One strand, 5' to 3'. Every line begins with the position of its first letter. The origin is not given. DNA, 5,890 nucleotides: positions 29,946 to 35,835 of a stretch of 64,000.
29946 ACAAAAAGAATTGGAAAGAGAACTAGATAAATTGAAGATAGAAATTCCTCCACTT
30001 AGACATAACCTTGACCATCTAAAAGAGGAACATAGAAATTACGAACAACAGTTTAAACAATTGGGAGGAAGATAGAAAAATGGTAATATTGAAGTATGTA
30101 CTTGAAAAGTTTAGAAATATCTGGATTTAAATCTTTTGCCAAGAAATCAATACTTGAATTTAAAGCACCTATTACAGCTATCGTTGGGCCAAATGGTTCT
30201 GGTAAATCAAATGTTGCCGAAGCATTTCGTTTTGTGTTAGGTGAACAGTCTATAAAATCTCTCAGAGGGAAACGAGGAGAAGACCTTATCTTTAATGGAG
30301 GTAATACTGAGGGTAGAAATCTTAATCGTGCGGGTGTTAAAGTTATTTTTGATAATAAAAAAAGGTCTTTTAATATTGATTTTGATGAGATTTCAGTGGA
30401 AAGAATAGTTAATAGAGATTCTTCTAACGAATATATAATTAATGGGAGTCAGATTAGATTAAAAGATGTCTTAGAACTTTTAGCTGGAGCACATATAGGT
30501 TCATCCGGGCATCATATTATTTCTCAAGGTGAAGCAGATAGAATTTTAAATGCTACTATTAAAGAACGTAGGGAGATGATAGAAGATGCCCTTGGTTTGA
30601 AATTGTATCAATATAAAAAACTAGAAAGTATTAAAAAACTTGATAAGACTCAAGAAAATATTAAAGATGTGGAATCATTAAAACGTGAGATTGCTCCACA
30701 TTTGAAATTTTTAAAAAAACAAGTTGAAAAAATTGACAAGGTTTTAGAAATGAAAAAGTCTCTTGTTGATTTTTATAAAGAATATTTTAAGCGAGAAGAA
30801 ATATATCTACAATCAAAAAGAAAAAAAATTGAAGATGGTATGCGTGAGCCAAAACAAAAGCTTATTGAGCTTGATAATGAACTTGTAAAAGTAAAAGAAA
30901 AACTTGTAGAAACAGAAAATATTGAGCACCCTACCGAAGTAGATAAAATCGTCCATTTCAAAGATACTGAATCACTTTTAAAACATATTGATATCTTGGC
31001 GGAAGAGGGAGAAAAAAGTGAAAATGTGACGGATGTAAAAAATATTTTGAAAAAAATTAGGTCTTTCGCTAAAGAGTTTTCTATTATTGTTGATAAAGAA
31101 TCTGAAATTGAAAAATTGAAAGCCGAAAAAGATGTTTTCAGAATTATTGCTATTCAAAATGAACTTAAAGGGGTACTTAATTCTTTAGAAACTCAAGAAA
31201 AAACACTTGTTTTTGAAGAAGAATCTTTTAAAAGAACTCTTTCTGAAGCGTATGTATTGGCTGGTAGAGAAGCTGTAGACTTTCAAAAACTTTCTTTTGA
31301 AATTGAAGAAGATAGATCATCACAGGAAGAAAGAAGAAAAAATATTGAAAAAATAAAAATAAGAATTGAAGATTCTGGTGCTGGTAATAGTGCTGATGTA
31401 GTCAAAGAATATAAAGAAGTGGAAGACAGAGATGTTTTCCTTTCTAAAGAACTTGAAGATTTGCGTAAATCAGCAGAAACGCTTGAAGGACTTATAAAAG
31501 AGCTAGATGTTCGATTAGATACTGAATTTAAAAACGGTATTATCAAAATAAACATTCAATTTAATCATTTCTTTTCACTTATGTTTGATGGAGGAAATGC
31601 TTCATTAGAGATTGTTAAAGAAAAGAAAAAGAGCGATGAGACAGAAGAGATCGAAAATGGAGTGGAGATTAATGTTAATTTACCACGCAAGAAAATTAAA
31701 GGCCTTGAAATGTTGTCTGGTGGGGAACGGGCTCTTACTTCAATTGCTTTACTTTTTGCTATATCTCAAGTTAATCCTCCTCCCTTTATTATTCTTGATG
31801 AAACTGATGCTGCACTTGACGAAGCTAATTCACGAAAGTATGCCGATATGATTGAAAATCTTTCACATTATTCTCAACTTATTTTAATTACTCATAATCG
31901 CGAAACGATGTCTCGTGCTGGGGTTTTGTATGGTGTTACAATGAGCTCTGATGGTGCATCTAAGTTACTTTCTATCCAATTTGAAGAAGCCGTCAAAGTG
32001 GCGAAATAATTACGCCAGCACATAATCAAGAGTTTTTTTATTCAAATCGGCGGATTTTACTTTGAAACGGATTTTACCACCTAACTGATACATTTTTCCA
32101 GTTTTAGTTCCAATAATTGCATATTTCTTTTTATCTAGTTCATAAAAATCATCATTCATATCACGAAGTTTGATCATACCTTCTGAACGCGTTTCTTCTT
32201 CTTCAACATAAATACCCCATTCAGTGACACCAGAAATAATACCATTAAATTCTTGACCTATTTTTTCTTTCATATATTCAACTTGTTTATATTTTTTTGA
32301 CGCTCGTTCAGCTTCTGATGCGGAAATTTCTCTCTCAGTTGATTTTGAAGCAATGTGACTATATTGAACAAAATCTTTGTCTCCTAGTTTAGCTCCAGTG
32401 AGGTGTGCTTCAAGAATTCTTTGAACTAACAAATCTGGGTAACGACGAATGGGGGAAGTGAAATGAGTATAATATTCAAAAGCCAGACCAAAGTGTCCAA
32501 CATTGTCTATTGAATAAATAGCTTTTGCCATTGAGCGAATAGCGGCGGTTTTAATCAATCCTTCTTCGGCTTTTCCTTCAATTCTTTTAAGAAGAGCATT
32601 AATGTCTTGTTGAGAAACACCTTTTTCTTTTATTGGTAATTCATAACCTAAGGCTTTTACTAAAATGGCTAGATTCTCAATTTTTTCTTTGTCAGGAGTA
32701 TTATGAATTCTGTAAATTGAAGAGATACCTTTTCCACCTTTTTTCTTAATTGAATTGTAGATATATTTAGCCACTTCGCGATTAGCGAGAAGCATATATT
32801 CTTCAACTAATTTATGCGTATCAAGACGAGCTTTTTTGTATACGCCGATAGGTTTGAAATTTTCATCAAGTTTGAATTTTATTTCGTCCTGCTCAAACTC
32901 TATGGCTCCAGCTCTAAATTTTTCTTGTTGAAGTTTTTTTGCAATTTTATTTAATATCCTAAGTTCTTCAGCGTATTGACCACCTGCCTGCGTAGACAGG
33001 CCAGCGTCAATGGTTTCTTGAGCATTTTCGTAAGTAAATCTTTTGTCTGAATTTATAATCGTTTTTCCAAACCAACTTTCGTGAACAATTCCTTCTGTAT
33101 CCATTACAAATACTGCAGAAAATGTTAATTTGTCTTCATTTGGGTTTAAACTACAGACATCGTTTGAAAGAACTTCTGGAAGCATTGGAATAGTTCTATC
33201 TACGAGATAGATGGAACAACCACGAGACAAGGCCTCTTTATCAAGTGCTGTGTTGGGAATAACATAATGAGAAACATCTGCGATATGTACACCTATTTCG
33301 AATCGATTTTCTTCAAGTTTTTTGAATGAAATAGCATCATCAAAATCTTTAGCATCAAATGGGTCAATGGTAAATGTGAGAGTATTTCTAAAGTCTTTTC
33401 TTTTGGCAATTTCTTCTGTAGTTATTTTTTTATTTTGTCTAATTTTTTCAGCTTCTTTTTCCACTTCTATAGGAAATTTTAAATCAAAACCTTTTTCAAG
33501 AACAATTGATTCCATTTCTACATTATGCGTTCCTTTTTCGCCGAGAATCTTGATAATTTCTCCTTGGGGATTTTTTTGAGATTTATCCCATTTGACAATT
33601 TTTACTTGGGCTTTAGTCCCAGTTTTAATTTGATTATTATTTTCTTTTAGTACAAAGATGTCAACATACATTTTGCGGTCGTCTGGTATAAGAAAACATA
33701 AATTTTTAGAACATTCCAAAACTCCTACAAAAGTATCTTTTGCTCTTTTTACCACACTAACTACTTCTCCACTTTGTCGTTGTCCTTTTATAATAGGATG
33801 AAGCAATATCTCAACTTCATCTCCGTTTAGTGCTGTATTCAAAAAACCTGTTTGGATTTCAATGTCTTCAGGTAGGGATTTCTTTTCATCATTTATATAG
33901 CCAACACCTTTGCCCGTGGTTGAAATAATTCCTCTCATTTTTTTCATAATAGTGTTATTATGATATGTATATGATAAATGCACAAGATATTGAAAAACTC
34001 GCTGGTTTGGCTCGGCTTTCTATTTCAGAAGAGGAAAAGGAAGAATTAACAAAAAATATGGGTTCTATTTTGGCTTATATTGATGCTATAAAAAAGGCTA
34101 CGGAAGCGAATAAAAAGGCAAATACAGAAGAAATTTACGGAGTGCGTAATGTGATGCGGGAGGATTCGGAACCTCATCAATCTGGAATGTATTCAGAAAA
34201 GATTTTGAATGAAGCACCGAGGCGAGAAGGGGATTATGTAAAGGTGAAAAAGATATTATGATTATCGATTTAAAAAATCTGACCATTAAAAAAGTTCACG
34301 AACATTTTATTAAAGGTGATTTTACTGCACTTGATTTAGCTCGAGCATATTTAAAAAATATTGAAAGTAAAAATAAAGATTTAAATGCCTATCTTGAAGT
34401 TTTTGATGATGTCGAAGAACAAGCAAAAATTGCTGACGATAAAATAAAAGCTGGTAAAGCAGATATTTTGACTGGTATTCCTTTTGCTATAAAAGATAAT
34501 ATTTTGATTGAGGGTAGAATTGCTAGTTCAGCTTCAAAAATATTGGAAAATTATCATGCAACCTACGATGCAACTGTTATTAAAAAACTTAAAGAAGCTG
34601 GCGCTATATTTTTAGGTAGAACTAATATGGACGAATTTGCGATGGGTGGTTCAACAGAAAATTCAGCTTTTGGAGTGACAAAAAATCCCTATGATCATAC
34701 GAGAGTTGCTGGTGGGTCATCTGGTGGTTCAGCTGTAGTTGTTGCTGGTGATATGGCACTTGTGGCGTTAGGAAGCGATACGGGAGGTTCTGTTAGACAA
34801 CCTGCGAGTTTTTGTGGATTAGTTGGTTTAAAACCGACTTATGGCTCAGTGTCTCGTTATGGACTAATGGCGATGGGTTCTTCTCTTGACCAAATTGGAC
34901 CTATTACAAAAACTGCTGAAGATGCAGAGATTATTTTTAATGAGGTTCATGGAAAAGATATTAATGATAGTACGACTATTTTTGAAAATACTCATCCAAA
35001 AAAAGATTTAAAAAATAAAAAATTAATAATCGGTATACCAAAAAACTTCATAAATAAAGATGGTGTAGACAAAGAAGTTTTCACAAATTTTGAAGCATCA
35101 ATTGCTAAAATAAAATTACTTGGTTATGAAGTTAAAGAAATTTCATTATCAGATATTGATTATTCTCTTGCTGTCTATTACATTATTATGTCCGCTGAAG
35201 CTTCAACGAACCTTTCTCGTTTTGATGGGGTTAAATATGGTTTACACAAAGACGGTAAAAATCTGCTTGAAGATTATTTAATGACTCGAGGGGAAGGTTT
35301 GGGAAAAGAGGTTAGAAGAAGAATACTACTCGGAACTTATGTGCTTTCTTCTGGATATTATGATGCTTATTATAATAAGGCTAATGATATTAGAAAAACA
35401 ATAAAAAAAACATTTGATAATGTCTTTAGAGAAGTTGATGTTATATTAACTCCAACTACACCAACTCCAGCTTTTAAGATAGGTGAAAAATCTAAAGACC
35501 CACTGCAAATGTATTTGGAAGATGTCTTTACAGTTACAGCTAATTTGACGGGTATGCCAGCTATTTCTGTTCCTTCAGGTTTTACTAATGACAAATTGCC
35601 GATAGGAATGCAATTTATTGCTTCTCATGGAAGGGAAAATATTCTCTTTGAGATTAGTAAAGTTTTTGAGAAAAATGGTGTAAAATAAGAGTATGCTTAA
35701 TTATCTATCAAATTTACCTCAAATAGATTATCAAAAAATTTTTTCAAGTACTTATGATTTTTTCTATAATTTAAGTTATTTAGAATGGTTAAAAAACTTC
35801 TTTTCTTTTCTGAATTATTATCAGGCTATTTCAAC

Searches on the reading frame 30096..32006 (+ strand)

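Call 84: search_protein_families(library=pfam, proteins=[window:30096-32006:+], max_evalue=0.00001)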
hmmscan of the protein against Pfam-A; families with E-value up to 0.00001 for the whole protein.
window:30096-32006:+ (637 aa): 5 families
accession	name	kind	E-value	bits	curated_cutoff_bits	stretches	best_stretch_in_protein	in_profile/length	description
PF02463.25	SMC_N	-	3.6e-61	206.8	40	1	2-622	1-219/220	RecF/RecN/SMC N terminal domain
PF13476.12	AAA_23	-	2e-19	71.5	27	1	5-199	1-196/201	AAA domain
PF13175.12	AAA_15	-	5.1e-12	46.5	32.1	1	1-325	1-279/374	AAA ATPase domain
PF13304.12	AAA_21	-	2.5e-09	38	27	1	26-96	1-54/304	AAA domain, putative AbiEii toxin, Type IV TA system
PF00005.33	ABC_tran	-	4.8e-08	34.1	25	0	26-149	13-116/137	ABC transporter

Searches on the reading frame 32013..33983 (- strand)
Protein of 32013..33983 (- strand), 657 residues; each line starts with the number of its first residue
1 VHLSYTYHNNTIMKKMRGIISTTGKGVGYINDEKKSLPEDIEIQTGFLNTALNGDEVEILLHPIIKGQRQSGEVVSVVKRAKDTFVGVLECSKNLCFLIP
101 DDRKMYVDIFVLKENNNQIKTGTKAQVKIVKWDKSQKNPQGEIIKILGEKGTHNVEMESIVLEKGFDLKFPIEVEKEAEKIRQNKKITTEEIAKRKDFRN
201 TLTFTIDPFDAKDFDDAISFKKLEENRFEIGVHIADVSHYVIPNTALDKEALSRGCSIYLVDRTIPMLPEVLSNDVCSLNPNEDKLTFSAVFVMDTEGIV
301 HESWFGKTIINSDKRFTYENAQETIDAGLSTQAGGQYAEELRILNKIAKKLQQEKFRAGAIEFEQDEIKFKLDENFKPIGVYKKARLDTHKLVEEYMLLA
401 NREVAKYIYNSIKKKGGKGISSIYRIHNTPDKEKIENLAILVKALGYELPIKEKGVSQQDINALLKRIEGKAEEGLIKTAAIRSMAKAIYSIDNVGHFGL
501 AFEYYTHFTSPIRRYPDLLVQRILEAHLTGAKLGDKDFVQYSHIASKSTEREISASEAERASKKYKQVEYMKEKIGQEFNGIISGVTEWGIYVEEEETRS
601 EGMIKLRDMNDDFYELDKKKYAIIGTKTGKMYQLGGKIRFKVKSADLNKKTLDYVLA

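Call 84: search_protein_families(library=pfam, proteins=[window:32013-33983:-], max_evalue=0.00001)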
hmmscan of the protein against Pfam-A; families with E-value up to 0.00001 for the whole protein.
window:32013-33983:- (657 aa): 4 families
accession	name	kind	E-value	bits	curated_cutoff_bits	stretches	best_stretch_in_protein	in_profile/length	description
PF00773.25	RNB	-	3.4e-109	365.5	29.3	1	195-529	1-325/326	RNB domain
PF17876.7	CSD2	-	2.2e-23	82.5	26.2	1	97-171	1-74/74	Cold shock domain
PF17849.7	OB_Dis3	-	4.2e-10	40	22.8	1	116-164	28-76/77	Dis3-like cold-shock domain 2 (CSD2)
PF08206.17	OB_RNB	-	2.4e-08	34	24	0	18-76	1-57/58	Ribonuclease B OB domain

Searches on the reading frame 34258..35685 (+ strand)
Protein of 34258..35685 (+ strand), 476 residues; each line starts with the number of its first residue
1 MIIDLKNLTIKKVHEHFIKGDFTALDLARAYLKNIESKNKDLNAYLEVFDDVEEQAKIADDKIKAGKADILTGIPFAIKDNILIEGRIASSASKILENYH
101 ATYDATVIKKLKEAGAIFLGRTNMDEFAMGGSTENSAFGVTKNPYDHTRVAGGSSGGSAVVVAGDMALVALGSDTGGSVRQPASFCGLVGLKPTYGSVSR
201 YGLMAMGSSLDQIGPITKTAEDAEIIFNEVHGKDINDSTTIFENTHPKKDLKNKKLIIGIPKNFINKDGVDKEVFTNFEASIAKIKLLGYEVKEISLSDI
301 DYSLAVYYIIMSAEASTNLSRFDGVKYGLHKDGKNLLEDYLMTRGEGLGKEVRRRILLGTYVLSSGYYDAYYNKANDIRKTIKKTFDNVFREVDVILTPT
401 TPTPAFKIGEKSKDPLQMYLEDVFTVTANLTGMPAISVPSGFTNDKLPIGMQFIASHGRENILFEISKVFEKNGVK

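Call 84: search_protein_families(library=pfam, proteins=[window:34258-35685:+], max_evalue=0.00001)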
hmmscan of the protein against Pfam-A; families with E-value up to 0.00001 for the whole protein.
window:34258-35685:+ (476 aa): 1 family
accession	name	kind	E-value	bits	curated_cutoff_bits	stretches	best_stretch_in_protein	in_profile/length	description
PF01425.27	Amidase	-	4.9e-144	481.1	27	1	27-463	2-444/445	Amidase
